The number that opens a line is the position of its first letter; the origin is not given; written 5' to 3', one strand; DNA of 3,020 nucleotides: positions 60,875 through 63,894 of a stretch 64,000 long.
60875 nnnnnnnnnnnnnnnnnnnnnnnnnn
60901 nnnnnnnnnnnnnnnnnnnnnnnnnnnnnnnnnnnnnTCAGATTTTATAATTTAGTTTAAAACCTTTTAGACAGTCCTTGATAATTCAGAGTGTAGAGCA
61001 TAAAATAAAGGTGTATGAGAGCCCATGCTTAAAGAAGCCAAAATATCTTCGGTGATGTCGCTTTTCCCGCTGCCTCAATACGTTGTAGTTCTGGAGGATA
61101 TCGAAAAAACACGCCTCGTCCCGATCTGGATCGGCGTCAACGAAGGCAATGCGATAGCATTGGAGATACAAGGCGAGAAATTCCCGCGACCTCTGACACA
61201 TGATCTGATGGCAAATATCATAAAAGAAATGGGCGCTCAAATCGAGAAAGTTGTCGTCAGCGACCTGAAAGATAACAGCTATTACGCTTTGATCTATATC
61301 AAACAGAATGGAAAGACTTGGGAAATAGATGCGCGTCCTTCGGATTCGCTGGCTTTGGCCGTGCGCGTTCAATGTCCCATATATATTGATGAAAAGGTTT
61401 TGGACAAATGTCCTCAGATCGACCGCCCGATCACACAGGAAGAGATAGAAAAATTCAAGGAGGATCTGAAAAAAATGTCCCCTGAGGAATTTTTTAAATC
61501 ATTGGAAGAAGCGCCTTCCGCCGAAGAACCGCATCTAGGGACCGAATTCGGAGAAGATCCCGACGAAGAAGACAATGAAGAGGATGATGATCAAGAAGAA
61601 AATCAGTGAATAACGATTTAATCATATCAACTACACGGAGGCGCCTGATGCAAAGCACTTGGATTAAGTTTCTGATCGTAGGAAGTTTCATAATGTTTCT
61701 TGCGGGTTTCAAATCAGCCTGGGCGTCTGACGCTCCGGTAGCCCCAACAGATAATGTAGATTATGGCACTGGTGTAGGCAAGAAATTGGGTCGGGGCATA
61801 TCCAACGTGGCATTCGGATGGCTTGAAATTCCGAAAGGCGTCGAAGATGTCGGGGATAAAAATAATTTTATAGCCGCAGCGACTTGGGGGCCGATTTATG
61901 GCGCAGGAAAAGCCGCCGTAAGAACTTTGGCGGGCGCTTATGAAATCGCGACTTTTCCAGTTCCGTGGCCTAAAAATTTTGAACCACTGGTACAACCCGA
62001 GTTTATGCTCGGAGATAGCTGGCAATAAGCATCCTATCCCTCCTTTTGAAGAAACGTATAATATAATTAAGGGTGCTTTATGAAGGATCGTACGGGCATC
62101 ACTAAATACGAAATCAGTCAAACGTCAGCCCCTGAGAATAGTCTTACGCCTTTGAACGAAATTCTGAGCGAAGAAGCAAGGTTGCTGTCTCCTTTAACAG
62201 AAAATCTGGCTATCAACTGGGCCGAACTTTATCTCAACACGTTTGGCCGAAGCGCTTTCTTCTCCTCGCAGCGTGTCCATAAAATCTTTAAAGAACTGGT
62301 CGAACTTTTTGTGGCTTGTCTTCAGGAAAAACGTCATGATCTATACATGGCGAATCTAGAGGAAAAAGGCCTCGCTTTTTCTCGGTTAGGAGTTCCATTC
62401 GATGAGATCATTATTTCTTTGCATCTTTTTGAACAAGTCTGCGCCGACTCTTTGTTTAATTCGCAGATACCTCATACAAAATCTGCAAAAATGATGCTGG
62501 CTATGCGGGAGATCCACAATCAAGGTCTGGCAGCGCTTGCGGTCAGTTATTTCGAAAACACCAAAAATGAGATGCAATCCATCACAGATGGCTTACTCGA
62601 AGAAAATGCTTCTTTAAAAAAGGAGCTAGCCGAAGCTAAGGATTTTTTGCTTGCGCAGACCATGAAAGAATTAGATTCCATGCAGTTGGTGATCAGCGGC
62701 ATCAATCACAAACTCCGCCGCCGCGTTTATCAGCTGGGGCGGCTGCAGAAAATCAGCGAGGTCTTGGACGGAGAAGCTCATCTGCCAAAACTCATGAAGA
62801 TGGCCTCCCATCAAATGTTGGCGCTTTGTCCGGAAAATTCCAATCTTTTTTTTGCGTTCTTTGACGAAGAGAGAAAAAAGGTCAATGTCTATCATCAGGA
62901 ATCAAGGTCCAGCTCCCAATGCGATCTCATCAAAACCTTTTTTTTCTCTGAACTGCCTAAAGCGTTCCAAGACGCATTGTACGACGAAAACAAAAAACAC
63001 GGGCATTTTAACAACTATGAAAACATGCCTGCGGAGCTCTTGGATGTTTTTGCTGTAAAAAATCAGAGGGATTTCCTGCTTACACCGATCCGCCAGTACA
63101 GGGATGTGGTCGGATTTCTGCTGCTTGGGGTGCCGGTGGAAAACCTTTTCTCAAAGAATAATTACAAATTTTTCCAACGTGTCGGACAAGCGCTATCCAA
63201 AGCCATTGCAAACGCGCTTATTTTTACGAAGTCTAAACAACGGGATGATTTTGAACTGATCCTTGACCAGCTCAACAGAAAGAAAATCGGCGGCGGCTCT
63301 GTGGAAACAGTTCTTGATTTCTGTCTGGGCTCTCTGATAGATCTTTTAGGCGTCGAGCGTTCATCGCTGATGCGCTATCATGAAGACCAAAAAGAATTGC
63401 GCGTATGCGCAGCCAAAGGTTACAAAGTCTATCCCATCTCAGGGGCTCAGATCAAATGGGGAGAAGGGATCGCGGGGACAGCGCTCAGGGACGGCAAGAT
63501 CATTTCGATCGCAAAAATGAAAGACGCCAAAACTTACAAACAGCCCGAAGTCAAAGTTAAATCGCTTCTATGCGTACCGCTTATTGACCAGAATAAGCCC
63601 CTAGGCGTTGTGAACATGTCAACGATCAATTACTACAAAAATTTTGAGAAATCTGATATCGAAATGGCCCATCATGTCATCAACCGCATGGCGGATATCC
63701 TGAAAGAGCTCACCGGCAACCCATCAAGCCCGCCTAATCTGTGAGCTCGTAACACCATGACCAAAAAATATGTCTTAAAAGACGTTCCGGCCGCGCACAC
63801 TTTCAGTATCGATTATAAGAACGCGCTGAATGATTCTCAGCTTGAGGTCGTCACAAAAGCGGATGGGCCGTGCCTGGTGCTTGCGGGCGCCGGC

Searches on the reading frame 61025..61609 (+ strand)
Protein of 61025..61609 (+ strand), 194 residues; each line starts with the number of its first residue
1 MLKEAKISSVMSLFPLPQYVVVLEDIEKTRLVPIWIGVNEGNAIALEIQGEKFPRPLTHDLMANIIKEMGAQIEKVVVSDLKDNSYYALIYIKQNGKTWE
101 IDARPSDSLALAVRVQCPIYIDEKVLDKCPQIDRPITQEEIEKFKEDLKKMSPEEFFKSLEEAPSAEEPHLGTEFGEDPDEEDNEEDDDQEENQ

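Call 34: search_protein_families(library=pfam, max_evalue=0.00001, proteins=[window:61025-61609:+])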
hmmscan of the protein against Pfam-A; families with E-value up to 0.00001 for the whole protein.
window:61025-61609:+ (194 aa): 1 family
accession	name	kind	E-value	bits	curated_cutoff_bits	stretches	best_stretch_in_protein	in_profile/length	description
PF02577.19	BFN_dom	-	2e-40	137.6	27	1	21-129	1-107/112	Bifunctional nuclease domain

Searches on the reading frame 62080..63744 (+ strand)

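Call 34: search_protein_families(library=pfam, max_evalue=0.00001, proteins=[window:62080-63744:+])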
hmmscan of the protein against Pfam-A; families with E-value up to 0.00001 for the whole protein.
window:62080-63744:+ (554 aa): 3 families
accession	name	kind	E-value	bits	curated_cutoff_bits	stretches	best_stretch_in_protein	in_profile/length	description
PF13185.12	GAF_2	-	8.2e-17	62.1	28.6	1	407-541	3-135/136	GAF domain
PF01590.32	GAF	-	3.2e-12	47.6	22.4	1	409-538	3-130/133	GAF domain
PF13492.12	GAF_3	-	1.6e-09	38.7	27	0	409-532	3-118/129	GAF domain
